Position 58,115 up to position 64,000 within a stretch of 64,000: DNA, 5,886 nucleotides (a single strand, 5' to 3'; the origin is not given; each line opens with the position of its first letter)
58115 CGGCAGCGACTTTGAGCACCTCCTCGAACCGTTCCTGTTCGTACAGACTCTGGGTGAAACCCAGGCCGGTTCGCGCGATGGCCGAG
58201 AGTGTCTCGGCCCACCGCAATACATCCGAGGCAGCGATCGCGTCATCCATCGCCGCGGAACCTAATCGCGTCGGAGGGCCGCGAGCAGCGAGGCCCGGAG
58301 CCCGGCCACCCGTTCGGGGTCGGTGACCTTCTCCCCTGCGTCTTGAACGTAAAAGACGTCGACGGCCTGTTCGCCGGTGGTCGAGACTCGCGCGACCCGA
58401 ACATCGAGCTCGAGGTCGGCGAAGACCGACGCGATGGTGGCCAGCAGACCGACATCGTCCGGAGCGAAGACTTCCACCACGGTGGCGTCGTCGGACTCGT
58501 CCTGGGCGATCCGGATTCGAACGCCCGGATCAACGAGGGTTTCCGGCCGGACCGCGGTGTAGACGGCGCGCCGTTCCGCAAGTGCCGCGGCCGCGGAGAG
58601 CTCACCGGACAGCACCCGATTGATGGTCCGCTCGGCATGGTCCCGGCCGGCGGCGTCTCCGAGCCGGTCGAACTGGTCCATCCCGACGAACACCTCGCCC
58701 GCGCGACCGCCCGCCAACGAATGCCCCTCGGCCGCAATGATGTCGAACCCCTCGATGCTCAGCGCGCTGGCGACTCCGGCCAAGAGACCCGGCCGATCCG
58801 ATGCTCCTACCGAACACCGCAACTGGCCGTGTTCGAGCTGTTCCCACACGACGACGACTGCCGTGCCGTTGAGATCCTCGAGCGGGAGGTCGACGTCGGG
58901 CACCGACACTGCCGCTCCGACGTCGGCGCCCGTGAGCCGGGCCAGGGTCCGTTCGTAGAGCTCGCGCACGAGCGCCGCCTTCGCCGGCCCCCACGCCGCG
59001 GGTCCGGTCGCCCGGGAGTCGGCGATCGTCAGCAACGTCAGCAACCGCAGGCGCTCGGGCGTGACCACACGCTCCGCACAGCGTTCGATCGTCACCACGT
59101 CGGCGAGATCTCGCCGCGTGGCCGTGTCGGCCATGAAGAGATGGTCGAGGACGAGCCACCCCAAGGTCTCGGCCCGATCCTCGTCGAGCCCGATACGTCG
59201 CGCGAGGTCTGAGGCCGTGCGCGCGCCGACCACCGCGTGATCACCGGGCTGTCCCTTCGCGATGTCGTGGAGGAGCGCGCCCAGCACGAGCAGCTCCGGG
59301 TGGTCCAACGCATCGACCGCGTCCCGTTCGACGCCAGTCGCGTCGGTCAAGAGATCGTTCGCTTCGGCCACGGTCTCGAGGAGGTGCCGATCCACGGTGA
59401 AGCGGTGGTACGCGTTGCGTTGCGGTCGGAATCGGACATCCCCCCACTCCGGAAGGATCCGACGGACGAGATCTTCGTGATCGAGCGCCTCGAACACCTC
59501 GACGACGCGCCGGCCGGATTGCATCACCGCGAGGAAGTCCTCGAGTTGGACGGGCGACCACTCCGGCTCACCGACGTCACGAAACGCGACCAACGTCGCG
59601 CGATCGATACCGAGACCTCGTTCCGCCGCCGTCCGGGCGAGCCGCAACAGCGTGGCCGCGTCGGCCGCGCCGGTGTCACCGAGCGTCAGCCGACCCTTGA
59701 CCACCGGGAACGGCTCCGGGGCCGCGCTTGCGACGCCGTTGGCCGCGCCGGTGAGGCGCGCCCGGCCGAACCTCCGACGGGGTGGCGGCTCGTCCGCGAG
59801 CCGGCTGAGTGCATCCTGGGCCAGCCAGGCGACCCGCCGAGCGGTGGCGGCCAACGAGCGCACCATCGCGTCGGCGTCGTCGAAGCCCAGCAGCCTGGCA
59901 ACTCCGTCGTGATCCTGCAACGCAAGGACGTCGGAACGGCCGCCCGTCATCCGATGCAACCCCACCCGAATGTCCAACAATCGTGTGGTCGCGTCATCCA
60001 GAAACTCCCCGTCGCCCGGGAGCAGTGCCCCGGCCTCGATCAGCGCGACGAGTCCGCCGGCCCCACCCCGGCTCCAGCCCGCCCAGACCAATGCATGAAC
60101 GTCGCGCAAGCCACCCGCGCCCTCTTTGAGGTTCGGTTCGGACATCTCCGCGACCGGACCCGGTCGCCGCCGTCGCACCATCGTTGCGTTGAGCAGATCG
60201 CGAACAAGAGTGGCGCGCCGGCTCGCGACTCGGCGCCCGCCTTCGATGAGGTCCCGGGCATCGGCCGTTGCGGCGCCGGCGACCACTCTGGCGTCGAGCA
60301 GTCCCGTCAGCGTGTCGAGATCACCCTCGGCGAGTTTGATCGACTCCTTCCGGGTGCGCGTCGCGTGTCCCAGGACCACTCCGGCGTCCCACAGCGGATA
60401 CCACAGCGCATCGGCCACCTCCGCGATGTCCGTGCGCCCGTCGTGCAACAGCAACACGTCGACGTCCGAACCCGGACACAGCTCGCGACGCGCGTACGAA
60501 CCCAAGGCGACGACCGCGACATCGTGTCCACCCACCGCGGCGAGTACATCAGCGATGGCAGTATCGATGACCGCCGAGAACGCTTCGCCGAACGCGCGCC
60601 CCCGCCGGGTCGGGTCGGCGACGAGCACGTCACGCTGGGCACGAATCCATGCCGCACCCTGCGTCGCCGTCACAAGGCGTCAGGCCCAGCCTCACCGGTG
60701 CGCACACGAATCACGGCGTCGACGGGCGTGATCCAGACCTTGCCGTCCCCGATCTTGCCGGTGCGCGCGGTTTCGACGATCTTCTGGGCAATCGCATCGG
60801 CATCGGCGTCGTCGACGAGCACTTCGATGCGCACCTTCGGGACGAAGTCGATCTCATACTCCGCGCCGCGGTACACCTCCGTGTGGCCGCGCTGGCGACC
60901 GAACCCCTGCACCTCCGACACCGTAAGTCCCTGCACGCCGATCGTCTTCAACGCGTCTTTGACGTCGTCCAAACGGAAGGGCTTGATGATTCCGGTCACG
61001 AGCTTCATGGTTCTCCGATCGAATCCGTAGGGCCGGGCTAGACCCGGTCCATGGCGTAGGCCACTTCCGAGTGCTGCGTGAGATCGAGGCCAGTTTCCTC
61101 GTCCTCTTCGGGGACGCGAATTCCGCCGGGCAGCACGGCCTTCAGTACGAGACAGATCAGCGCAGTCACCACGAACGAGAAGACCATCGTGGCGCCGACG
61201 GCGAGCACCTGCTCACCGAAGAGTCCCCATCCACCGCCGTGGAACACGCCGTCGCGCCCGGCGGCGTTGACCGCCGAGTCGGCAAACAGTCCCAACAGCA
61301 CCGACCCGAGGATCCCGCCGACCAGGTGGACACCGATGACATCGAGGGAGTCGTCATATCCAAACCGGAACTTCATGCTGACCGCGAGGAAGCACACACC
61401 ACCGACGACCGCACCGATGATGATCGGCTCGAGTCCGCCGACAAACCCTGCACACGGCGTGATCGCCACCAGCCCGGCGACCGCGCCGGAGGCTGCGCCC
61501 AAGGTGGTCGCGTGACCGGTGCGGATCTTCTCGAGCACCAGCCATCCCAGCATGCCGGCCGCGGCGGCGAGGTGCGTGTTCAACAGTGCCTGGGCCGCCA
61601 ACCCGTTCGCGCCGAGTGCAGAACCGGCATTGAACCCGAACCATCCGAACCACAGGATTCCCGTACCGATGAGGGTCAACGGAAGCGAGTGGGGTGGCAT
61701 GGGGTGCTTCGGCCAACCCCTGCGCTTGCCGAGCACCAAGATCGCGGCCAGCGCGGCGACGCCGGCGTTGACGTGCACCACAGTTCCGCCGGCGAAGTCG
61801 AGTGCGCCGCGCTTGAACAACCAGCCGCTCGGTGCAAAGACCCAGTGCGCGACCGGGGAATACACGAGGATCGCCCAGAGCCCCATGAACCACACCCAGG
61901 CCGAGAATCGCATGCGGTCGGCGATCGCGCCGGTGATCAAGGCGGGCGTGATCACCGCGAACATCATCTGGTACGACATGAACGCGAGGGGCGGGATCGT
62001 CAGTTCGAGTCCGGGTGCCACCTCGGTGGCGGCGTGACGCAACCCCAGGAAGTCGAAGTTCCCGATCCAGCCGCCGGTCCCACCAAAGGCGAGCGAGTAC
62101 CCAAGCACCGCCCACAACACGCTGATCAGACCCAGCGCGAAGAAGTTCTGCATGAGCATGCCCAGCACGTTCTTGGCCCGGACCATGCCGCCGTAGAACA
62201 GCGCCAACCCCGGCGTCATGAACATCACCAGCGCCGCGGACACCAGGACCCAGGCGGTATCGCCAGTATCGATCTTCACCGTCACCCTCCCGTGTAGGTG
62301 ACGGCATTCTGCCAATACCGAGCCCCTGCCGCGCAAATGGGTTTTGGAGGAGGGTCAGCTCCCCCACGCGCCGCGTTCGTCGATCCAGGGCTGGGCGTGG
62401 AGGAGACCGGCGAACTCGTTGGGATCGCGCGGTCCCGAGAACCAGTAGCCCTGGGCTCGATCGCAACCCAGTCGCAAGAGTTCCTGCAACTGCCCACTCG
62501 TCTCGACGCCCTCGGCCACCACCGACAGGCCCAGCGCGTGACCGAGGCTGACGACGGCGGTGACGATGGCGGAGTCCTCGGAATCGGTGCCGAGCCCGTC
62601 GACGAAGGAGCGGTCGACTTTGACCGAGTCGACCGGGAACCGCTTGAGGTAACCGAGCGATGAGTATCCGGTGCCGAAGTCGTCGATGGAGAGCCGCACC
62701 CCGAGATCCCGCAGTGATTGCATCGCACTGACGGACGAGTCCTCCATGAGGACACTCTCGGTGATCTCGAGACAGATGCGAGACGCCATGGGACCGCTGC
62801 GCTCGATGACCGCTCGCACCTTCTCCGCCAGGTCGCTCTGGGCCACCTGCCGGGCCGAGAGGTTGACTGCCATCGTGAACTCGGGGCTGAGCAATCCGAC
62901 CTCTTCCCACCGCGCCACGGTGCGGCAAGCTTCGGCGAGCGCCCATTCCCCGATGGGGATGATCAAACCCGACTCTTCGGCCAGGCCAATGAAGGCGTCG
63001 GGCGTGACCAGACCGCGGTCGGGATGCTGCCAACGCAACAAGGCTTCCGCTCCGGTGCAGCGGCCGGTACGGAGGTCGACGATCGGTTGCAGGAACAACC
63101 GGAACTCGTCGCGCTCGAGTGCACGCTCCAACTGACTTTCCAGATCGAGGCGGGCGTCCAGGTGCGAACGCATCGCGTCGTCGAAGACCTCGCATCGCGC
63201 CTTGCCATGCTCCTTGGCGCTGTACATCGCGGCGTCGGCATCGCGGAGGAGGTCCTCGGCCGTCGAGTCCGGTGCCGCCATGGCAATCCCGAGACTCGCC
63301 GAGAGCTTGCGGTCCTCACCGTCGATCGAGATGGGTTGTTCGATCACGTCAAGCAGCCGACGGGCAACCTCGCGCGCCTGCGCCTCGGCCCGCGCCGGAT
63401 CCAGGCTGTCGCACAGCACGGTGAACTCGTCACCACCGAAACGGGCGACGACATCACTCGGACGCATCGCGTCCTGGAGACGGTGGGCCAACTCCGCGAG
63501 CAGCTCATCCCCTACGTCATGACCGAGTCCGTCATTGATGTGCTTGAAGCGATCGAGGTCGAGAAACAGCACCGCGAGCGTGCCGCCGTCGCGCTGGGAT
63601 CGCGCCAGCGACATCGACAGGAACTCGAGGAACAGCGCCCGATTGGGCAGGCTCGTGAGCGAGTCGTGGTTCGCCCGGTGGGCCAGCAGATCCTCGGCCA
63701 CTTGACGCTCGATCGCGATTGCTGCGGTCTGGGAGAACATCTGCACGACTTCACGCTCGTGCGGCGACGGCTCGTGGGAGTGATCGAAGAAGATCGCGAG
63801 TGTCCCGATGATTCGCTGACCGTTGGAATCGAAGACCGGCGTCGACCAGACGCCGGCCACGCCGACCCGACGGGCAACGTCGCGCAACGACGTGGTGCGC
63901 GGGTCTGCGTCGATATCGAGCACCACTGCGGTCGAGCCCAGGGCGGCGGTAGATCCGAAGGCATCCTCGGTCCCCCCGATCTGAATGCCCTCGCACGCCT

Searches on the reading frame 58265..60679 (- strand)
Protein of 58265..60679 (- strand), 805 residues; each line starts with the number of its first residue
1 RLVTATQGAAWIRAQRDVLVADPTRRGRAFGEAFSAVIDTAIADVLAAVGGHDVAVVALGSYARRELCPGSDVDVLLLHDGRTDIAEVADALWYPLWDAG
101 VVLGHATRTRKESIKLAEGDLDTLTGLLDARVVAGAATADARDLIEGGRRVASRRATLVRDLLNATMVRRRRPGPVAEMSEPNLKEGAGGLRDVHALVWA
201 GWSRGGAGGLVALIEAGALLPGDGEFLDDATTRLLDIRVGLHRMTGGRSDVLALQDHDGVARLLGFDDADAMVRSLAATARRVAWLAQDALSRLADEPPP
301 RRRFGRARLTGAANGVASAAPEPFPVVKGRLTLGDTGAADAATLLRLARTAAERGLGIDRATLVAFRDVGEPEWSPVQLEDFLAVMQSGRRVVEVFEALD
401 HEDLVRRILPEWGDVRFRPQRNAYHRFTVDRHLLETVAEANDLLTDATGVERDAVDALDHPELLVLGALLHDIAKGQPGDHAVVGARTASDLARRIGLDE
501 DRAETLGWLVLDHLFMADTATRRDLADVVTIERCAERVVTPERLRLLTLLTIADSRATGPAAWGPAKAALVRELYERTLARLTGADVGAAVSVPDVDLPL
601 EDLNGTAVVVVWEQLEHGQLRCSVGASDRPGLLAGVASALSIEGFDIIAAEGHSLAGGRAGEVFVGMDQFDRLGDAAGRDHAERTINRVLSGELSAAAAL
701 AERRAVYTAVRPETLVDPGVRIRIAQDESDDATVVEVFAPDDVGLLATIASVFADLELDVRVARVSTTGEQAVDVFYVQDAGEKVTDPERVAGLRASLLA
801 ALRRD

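Call 59: search_protein_families(library=pfam, proteins=[window:58265-60679:-], max_evalue=0.00001)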
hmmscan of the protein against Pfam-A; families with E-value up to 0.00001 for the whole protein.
window:58265-60679:- (805 aa): 3 families
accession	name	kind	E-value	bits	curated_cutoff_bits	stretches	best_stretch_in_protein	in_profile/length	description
PF08335.16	GlnD_UR_UTase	-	2.7e-19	70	21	1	169-288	13-138/141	GlnD PII-uridylyltransferase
PF01842.31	ACT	-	1.9e-14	53.5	27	1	733-781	1-51/66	ACT domain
PF01966.28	HD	-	5e-10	40.1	22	1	448-555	20-112/116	HD domain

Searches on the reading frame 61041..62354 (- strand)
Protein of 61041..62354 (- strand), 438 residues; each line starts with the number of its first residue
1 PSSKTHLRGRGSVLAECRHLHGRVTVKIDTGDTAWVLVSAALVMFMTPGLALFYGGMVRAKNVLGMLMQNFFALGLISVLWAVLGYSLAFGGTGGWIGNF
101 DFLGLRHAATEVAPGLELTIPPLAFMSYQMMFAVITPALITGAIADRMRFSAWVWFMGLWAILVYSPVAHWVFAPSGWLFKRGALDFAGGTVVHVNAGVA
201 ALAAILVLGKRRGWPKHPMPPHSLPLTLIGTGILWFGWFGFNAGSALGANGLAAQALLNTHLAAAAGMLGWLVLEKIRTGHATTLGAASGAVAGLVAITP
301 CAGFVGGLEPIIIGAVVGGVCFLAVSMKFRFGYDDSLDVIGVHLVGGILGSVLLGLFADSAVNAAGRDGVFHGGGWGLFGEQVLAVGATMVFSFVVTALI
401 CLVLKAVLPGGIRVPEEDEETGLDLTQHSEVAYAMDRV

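Call 59: search_protein_families(library=pfam, proteins=[window:61041-62354:-], max_evalue=0.00001)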
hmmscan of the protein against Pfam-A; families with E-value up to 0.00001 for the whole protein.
window:61041-62354:- (438 aa): 1 family
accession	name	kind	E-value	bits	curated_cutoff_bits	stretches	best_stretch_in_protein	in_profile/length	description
PF00909.26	Ammonium_transp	-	7.8e-121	404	23.2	1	34-433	1-399/399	Ammonium Transporter Family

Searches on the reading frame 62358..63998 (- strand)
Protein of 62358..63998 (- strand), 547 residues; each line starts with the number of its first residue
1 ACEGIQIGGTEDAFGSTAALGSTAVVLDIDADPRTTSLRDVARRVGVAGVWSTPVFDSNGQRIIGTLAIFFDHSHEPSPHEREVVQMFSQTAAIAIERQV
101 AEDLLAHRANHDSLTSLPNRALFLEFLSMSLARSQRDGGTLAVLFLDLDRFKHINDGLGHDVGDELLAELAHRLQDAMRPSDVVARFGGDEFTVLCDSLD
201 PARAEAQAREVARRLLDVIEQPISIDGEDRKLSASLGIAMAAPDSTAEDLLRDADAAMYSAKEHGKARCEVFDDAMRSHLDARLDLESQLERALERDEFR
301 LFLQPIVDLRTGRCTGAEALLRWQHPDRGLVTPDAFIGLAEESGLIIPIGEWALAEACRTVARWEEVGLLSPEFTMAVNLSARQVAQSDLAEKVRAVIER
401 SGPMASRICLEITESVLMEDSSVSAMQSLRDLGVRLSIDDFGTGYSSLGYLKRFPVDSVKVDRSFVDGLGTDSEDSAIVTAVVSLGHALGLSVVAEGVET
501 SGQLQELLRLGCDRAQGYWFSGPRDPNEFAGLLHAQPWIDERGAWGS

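Call 59: search_protein_families(library=pfam, proteins=[window:62358-63998:-], max_evalue=0.00001)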
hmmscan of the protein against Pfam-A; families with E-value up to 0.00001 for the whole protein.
window:62358-63998:- (547 aa): 4 families
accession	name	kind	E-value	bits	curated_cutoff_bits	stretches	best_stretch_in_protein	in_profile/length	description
PF00563.25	EAL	-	3.2e-77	259.5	31.3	1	289-523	3-236/236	EAL domain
PF00990.26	GGDEF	-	1.7e-48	164.9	23.8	1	109-267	1-160/161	Diguanylate cyclase, GGDEF domain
PF01590.32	GAF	-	1.4e-08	35.8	22.4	1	14-96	55-133/133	GAF domain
PF13185.12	GAF_2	-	4.5e-07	30.6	28.6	1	14-97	57-136/136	GAF domain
